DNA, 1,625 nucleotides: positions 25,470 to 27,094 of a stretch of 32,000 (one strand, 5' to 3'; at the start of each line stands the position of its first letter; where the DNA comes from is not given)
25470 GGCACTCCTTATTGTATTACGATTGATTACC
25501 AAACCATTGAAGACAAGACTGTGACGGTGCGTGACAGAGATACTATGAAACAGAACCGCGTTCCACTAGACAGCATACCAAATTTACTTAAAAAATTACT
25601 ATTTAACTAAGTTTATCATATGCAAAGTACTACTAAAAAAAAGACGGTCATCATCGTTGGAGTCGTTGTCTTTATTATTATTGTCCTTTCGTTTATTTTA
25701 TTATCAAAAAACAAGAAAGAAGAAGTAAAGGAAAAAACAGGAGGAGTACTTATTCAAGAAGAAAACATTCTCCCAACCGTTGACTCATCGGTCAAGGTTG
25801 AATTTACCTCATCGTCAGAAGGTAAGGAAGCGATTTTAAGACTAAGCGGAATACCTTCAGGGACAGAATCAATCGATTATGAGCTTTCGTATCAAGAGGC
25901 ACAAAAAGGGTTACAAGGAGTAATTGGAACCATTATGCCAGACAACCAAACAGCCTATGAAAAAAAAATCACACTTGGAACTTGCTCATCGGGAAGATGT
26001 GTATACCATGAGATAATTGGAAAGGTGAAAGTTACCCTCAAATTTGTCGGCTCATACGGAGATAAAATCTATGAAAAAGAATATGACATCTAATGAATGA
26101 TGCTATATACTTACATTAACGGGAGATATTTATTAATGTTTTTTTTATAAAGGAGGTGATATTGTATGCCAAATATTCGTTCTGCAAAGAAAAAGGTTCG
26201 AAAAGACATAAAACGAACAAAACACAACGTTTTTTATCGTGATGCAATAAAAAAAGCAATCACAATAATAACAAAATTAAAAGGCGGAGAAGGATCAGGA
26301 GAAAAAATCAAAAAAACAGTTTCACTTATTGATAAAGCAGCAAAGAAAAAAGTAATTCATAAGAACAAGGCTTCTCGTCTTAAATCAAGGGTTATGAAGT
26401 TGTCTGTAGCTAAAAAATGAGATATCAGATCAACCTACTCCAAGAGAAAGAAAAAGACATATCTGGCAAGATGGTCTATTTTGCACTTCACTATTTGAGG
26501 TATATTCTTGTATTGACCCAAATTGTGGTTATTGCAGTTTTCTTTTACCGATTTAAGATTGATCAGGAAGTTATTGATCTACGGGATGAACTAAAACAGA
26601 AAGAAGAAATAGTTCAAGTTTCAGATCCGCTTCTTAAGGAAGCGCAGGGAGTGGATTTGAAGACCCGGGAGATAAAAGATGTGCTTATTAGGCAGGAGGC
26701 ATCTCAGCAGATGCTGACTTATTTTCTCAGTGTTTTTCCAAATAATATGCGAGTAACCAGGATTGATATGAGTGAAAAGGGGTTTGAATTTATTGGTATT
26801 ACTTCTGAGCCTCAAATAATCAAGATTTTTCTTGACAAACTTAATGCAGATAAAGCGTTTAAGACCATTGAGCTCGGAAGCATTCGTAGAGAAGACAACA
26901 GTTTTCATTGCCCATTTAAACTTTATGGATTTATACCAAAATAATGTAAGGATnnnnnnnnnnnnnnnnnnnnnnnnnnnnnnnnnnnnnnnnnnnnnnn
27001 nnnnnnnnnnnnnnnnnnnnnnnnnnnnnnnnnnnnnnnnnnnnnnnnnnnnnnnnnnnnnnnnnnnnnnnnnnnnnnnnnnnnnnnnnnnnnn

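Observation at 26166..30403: Candidate undescribed envelope module: rpsT coupled to PilN/PilO homologues and four membrane or sortase-signal surface proteins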

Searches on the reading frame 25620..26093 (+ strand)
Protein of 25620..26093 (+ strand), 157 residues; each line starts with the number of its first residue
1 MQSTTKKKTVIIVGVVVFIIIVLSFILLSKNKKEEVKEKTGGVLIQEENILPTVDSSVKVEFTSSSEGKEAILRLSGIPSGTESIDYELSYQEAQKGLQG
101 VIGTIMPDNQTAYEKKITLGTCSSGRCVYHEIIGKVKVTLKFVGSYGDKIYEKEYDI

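Call 4: search_protein_families(library=pfam, proteins=[window:25620-26093:+], max_evalue=1)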
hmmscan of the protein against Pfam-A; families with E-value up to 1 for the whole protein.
window:25620-26093:+ (157 aa): 5 families
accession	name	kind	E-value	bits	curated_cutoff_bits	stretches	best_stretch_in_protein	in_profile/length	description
PF06143.16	Baculo_11_kDa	-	0.013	15.5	28.4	1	10-34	38-62/84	Baculovirus 11 kDa family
PF25184.1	YxzE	-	0.034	15.6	40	1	11-64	5-43/65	YxzE-like putative bacteriocin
PF07937.16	DUF1686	-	0.15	12.4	25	1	2-44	118-160/182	Protein of unknown function (DUF1686)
PF05739.25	SNARE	-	0.2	12.1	26.8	1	2-23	31-52/53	SNARE domain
PF05568.16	ASFV_J13L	-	0.23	11.6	23.6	1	7-34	31-59/189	African swine fever virus J13L protein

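Call 5: search_protein_families(library=ncbifam, proteins=[window:25620-26093:+], max_evalue=1)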
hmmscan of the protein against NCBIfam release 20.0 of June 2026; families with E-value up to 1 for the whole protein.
window:25620-26093:+ (157 aa): 5 families
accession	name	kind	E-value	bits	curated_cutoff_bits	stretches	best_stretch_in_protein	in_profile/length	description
NF004487.0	PRK05815.3-5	equivalog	0.0019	17.6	224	1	8-59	25-76/269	F0F1 ATP synthase subunit A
NF033218.1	anchor_AmaP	equivalog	0.024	14.4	55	1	8-58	48-102/166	alkaline shock response membrane anchor protein AmaP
NF001842.0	PRK00567.1-3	equivalog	0.036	14.1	146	1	11-44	80-115/147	large-conductance mechanosensitive channel protein MscL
NF004285.1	PRK05696.1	equivalog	0.057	13.2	179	1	4-39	15-53/171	flagellar basal body-associated protein FliL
TIGR00890.1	2A0111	subfamily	0.25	10.2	374.85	1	6-40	155-189/377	oxalate/formate antiport family MFS transporter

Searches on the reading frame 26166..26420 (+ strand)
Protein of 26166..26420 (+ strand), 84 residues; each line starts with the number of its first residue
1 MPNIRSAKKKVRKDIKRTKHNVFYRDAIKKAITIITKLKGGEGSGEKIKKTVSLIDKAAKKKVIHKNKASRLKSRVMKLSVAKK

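Call 4: search_protein_families(library=pfam, proteins=[window:26166-26420:+], max_evalue=1)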
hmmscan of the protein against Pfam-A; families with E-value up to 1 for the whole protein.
window:26166-26420:+ (84 aa): 1 family
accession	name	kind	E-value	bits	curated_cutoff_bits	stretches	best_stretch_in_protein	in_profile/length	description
PF01649.23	Ribosomal_S20p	-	1.9e-17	64.1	29.5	1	2-78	1-80/83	Ribosomal protein S20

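Call 5: search_protein_families(library=ncbifam, proteins=[window:26166-26420:+], max_evalue=1)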
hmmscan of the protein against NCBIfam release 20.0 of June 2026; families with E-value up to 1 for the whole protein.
window:26166-26420:+ (84 aa): 3 families
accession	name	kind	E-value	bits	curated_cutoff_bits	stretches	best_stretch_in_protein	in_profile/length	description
TIGR00029.2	S20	equivalog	3.2e-19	69.3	33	1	1-78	1-81/84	30S ribosomal protein S20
NF012168.1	BlaI_of_BCL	exception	0.055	13.4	180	1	21-72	15-64/121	penicillinase repressor BlaI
NF041505.1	HrpD6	equivalog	0.061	13.5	100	1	26-75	7-56/80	HrpD6 family protein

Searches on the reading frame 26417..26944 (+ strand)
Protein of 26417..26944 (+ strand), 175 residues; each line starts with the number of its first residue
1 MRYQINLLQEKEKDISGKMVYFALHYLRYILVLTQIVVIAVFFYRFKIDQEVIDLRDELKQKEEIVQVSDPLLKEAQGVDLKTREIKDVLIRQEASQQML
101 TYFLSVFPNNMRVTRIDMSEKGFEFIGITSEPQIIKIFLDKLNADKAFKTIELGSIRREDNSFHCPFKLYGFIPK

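Call 4: search_protein_families(library=pfam, proteins=[window:26417-26944:+], max_evalue=1)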
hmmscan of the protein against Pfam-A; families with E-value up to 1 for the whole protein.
window:26417-26944:+ (175 aa): 1 family
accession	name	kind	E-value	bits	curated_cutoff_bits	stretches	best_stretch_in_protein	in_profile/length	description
PF05137.18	PilN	-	0.0006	20.2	22.8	1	105-160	8-63/78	Fimbrial assembly protein (PilN)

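Call 5: search_protein_families(library=ncbifam, proteins=[window:26417-26944:+], max_evalue=1)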
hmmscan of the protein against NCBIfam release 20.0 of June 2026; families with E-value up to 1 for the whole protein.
window:26417-26944:+ (175 aa): 2 families
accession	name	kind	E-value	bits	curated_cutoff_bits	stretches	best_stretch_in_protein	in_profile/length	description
NF003504.0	PRK05170.2-2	equivalog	0.084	12.9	150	1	10-65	29-81/104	YcgN family cysteine cluster protein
NF009078.0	PRK12413.1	equivalog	0.13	11.8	225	1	35-98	99-160/253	bifunctional hydroxymethylpyrimidine kinase/phosphomethylpyrimidine kinase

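Call 29: search_solved_structures(query=A3, max_evalue=10, show_alignments=3)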
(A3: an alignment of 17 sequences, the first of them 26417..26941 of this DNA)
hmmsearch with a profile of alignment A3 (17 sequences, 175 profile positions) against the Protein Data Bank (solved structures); distinct sequences matched with E-value up to 10: 1.
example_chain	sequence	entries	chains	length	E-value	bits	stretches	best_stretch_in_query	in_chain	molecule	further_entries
3jc8_Na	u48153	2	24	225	1.1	12.2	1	56-142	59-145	PilN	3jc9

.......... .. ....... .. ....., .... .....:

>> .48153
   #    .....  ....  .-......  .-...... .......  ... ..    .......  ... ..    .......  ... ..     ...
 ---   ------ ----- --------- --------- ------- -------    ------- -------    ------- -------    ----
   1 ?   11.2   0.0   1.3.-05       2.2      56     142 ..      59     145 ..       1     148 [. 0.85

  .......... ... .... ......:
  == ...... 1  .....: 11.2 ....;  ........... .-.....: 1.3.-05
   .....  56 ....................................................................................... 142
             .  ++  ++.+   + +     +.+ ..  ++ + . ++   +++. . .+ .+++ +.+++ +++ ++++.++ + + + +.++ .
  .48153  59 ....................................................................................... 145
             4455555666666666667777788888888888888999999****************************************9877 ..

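Call 32: search_protein_families(library=pfam, alignment_id=A3, max_evalue=0.01)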
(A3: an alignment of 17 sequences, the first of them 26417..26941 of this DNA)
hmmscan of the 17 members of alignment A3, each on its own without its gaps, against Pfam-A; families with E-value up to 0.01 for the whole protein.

A. member 1, window:26417-26941:+ (175 aa): 1 family
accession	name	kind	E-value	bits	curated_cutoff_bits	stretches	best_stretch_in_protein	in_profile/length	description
PF05137.18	PilN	-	0.0006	20.2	22.8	1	105-160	8-63/78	Fimbrial assembly protein (PilN)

B. families by the number of members that match (of 17 scanned): 6 families
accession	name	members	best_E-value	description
PF05137.18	PilN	16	2e-11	Fimbrial assembly protein (PilN)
PF01997.21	Translin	1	0.00035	Translin family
PF03496.20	ADPrib_exo_Tox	1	0.0026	ADP-ribosyltransferase exoenzyme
PF11071.14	Nuc_deoxyri_tr3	1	0.0061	Nucleoside 2-deoxyribosyltransferase YtoQ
PF20186.3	DUF6549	1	0.0062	Family of unknown function (DUF6549)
PF21651.2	DUF6858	1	0.0076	Family of unknown function (DUF6858)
